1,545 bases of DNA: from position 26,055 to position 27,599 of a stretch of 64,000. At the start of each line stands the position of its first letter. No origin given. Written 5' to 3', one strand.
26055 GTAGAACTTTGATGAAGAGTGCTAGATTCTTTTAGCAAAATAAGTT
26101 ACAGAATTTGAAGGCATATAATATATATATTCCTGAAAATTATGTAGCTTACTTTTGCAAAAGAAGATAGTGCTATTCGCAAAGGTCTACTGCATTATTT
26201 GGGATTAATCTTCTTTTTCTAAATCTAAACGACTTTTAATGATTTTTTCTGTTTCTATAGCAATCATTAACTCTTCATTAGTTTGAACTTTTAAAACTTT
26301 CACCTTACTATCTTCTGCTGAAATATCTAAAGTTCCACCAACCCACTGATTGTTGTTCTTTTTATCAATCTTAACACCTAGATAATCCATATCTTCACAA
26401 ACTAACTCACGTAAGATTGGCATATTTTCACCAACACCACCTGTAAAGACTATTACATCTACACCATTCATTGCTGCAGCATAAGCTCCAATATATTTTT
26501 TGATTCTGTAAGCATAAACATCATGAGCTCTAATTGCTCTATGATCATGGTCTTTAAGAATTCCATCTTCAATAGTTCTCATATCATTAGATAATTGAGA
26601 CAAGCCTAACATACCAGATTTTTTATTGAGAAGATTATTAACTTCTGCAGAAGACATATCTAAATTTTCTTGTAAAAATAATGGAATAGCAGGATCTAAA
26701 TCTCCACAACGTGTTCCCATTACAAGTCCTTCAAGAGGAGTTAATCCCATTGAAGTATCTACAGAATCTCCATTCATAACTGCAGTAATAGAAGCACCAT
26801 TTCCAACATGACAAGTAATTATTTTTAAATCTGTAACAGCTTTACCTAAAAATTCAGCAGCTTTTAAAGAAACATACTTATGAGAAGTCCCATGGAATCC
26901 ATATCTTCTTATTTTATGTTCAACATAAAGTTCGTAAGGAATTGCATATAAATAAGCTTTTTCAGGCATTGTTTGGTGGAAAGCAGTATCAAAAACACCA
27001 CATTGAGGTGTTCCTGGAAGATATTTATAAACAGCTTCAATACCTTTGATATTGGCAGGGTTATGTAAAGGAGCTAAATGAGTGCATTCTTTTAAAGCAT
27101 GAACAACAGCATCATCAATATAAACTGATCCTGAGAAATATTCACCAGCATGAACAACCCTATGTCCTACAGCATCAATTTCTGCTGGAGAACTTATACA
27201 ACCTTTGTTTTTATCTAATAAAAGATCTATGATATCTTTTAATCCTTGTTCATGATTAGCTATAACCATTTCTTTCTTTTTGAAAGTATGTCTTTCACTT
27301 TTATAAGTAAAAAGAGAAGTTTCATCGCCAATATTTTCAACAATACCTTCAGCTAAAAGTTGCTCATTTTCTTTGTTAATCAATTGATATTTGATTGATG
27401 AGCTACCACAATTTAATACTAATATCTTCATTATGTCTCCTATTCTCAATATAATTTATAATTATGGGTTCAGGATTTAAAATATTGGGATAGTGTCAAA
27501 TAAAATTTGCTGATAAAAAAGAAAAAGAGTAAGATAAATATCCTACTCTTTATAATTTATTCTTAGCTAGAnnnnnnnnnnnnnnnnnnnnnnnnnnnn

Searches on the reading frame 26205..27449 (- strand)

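Call 49: search_protein_families(library=pfam, proteins=[window:26205-27449:-], max_evalue=0.00001)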
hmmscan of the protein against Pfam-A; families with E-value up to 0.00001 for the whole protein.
window:26205-27449:- (414 aa): 1 family
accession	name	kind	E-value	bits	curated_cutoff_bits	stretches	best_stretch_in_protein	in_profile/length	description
PF00871.23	Acetate_kinase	-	2.5e-154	514.2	22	1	8-397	1-391/392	Acetokinase family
